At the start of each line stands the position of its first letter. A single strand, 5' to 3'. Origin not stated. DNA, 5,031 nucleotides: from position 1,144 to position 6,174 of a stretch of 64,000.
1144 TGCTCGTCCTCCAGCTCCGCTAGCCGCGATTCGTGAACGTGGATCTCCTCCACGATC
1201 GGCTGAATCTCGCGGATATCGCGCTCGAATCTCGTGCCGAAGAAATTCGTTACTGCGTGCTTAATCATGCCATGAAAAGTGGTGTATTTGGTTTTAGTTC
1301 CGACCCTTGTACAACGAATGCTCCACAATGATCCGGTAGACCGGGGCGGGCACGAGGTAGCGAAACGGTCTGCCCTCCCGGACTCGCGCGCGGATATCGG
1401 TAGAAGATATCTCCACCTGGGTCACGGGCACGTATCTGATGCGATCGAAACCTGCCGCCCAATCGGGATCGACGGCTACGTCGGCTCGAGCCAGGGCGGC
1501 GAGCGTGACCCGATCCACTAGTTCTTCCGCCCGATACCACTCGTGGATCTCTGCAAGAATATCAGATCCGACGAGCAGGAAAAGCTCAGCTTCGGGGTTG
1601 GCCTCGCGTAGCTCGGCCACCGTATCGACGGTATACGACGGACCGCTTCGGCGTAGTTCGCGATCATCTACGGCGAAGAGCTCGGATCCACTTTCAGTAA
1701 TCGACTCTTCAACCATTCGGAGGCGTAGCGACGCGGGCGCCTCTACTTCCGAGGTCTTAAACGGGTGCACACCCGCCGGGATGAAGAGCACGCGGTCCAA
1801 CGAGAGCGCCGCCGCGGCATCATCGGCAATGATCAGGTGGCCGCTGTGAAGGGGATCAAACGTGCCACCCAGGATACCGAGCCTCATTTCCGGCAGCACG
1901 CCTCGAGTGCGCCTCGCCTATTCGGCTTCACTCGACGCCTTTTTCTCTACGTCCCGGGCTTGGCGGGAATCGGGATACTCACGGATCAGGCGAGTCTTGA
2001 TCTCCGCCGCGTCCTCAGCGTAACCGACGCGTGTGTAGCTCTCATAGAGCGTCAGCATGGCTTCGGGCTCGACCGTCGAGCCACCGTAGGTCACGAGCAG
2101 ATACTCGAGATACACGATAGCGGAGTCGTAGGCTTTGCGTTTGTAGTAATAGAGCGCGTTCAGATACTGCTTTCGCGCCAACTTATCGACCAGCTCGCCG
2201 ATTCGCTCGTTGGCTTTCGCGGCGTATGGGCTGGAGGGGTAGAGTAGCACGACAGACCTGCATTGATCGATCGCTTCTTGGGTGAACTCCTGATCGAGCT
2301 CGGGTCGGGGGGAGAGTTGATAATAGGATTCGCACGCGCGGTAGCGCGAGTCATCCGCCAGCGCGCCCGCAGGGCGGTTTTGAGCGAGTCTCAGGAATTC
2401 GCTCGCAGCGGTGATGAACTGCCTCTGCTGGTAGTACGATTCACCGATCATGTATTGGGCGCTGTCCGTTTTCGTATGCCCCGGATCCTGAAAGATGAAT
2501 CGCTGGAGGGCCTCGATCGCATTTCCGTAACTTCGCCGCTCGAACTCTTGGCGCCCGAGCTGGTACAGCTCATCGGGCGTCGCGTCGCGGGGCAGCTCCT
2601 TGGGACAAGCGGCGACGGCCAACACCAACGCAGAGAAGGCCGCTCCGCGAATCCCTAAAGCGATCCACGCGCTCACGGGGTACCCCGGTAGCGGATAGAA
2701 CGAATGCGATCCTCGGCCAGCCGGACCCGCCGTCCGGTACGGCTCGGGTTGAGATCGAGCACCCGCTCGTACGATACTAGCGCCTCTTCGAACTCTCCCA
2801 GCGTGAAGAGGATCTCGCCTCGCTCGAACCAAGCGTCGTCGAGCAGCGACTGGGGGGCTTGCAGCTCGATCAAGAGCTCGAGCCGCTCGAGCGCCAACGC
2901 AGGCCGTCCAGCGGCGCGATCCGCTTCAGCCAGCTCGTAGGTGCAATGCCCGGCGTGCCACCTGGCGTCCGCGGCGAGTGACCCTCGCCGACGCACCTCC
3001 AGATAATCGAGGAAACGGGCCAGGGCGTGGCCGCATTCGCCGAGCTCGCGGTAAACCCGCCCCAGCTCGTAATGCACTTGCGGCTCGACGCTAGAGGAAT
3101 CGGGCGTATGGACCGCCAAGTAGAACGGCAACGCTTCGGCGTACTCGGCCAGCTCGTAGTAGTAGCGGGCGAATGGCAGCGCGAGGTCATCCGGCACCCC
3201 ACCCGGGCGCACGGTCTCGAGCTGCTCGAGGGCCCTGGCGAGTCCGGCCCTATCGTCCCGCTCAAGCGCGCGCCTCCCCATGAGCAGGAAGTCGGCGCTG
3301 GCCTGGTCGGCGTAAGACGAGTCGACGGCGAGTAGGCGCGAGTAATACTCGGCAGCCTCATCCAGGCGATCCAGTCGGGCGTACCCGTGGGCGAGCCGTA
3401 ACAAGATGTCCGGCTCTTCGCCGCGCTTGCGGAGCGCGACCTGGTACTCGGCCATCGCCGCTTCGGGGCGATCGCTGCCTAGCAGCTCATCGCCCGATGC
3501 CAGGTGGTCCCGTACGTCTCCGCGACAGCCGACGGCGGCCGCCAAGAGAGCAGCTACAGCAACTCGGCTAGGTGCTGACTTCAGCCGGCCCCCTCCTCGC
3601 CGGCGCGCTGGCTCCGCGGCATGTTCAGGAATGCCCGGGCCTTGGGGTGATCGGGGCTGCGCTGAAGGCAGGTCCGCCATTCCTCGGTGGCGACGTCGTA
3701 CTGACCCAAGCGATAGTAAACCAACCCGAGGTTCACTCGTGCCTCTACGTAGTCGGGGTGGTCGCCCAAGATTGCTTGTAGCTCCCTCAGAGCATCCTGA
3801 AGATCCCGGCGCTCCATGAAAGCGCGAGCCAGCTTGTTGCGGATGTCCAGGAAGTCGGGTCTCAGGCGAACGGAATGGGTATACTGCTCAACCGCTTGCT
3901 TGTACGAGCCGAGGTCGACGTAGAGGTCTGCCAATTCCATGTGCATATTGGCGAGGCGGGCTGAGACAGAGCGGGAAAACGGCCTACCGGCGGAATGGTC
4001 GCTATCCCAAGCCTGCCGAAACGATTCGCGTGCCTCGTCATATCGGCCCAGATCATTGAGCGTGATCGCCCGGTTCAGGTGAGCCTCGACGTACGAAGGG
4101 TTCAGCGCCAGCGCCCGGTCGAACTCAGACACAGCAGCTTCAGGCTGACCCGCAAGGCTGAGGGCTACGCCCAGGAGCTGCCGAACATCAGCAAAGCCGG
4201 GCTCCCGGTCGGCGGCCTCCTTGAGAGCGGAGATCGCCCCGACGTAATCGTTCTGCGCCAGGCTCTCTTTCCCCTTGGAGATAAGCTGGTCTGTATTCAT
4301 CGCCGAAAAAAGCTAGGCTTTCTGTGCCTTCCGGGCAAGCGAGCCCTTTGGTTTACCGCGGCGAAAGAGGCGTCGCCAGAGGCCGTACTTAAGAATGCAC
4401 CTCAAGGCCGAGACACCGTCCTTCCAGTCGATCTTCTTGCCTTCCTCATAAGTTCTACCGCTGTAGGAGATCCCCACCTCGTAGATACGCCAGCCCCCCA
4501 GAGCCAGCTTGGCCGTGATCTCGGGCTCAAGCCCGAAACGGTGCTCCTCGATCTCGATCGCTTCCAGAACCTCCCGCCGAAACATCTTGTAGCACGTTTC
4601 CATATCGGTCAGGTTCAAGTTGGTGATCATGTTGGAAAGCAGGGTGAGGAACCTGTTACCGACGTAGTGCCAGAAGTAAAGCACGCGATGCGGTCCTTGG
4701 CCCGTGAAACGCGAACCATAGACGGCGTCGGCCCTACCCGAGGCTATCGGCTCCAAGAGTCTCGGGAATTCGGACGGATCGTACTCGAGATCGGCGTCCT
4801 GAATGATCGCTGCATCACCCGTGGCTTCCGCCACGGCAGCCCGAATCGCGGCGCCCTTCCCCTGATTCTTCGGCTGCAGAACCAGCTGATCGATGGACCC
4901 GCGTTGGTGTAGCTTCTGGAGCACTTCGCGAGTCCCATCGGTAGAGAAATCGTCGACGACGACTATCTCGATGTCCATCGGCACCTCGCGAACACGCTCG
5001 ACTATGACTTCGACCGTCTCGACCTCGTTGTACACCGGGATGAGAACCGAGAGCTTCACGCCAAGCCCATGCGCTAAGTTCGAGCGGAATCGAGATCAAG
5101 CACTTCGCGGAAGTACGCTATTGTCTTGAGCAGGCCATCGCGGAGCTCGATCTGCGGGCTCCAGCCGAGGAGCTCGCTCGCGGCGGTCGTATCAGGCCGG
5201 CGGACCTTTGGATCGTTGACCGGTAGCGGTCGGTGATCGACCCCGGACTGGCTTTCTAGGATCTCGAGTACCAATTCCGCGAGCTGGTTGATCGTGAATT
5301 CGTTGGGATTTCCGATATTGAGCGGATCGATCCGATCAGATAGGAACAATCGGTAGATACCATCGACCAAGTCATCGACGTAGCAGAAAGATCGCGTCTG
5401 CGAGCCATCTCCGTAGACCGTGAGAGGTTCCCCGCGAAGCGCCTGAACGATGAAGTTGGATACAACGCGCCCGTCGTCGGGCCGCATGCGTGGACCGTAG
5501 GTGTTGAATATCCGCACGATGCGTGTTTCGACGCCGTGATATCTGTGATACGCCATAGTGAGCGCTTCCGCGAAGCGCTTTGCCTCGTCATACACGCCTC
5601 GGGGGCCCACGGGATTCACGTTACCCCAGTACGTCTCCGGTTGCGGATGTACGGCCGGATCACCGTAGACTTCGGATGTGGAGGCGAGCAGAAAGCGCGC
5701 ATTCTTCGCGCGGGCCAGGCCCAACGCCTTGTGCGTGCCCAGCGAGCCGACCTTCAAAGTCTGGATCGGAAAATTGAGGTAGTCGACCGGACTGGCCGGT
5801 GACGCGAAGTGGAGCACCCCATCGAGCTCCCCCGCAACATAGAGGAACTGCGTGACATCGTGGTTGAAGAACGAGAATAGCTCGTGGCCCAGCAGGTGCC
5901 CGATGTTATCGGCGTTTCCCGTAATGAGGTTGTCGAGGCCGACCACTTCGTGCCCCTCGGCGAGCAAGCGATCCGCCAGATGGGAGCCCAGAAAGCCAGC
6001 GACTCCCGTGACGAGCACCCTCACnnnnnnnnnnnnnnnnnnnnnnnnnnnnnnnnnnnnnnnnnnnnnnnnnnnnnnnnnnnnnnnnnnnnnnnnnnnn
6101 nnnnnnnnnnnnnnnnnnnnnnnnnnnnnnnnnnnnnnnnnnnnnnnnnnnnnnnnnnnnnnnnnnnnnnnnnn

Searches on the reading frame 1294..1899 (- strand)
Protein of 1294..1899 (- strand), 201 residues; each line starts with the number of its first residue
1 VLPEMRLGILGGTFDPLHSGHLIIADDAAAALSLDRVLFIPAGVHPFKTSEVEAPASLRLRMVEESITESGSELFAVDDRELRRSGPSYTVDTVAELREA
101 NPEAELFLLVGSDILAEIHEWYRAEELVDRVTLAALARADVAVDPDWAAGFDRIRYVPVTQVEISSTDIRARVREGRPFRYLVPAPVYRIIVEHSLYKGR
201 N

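Call 33: search_protein_families(library=pfam, proteins=[window:1294-1899:-], max_evalue=0.00001)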
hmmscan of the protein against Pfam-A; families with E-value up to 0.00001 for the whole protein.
window:1294-1899:- (201 aa): 1 family
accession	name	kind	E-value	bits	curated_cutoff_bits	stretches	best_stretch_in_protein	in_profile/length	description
PF01467.32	CTP_transf_like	-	3.4e-21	76.3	21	1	9-172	1-133/133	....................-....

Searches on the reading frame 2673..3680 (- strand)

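Call 33: search_protein_families(library=pfam, proteins=[window:2673-3680:-], max_evalue=0.00001)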
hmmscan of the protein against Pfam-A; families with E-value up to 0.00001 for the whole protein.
window:2673-3680:- (335 aa): 8 families
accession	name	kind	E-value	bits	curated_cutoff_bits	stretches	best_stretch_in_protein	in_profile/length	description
PF00515.34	TPR_1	-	4.2e-17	61.6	27.8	1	282-313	2-33/34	Tetratricopeptide repeat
PF07719.23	TPR_2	-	2.7e-15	55.6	27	1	282-313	2-33/34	Tetratricopeptide repeat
PF13181.12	TPR_8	-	1.4e-12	47.1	25.7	0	282-313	2-33/34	Tetratricopeptide repeat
PF13428.12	TPR_14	-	2.6e-11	43.4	23.5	0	282-323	2-43/44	Tetratricopeptide repeat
PF13414.12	TPR_11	-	2.3e-10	40.5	26.8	0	288-313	1-26/42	TPR repeat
PF13424.12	TPR_12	-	2.6e-10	40.8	30.1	0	246-310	4-74/77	Tetratricopeptide repeat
PF13432.12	TPR_16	-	2.7e-07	31.4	32.7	0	248-313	1-63/65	Tetratricopeptide repeat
PF14559.12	TPR_19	-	4.8e-07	30.4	25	0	66-121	1-56/68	Tetratricopeptide repeat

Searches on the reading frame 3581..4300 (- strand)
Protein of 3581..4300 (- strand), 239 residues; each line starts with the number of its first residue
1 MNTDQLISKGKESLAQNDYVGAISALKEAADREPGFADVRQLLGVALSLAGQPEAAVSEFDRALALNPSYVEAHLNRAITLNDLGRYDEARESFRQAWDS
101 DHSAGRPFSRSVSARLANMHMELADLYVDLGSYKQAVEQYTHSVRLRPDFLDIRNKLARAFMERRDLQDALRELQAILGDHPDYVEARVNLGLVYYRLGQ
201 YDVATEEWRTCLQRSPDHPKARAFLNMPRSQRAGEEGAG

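Call 33: search_protein_families(library=pfam, proteins=[window:3581-4300:-], max_evalue=0.00001)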
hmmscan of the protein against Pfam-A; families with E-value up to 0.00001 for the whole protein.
window:3581-4300:- (239 aa): 21 families
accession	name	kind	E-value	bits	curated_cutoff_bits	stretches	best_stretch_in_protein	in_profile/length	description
PF07719.23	TPR_2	-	1.2e-28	97.2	27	0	186-218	2-34/34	Tetratricopeptide repeat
PF14559.12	TPR_19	-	9e-27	93.6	25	3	50-101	4-55/68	Tetratricopeptide repeat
PF13414.12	TPR_11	-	2.5e-26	91.5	26.8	1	125-162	2-39/42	TPR repeat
PF13432.12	TPR_16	-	3e-25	88.7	32.7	2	156-206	2-52/65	Tetratricopeptide repeat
PF00515.34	TPR_1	-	8.8e-25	85.9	27.8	0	72-97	2-27/34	Tetratricopeptide repeat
PF13428.12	TPR_14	-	2.9e-23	80.4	23.5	0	38-78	2-42/44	Tetratricopeptide repeat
PF13181.12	TPR_8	-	1.5e-22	78.2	25.7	0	118-149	2-33/34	Tetratricopeptide repeat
PF13431.12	TPR_17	-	7.1e-21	73.1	24.4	1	60-92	2-34/34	Tetratricopeptide repeat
PF13424.12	TPR_12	-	7.6e-17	61.7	30.1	0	166-204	25-64/77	Tetratricopeptide repeat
PF13174.12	TPR_6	-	1.6e-15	57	26.3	0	186-218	1-33/33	Tetratricopeptide repeat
PF13371.12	TPR_9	-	4.9e-14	52.5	35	1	160-223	4-67/73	Tetratricopeptide repeat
PF23914.1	TPR_CcmH_CycH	-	2.8e-12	47.2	42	1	121-218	54-154/158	Cytochrome c-type biogenesis protein H TPR domain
PF24575.1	TPR_Slam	-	9.5e-12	45.7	35.2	0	127-171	57-101/104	Surface lipoprotein assembly modifier, N-terminal TPR repeats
PF13374.12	TPR_10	-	2.5e-11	43.6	27.5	0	76-98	7-29/42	Tetratricopeptide repeat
PF12895.13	ANAPC3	-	6.7e-11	42.8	27.2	0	16-95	2-80/82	Anaphase-promoting complex, cyclosome, subunit 3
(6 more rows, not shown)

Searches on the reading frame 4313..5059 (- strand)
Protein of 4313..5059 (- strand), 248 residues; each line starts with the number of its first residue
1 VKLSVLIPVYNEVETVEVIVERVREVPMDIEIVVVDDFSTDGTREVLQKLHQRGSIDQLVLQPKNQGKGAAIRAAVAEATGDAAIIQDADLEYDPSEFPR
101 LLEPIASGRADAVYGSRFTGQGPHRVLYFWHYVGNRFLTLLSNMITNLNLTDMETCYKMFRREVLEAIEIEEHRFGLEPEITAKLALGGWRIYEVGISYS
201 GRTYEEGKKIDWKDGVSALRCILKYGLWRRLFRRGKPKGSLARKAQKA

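Call 33: search_protein_families(library=pfam, proteins=[window:4313-5059:-], max_evalue=0.00001)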
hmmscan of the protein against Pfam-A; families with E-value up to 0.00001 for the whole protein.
window:4313-5059:- (248 aa): 2 families
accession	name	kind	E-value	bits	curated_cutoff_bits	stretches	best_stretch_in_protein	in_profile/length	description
PF00535.33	Glycos_transf_2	-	3.4e-35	121.9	23.3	1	4-167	1-166/168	Glycosyl transferase family 2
PF13641.12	Glyco_tranf_2_3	-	3.3e-07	31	27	1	3-171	3-176/230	Glycosyltransferase like family 2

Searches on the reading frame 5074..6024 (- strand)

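Call 33: search_protein_families(library=pfam, proteins=[window:5074-6024:-], max_evalue=0.00001)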
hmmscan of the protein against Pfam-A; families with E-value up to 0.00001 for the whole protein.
window:5074-6024:- (316 aa): 5 families
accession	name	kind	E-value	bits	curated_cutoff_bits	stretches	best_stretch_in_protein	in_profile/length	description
PF01370.27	Epimerase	-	9.5e-49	166.4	20.9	1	3-229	1-227/240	NAD dependent epimerase/dehydratase family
PF16363.11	GDP_Man_Dehyd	-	1.3e-48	166.7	27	1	4-298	1-329/332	GDP-mannose 4,6 dehydratase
PF04321.23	RmlD_sub_bind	-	4.9e-07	29.5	27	1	1-268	1-240/287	RmlD substrate binding domain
PF01073.25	3Beta_HSD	-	1.9e-06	27.6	22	1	4-220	1-222/280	3-beta hydroxysteroid dehydrogenase/isomerase family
PF07993.18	NAD_binding_4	-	3.2e-06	26.9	20.1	0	80-188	99-217/258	Male sterility protein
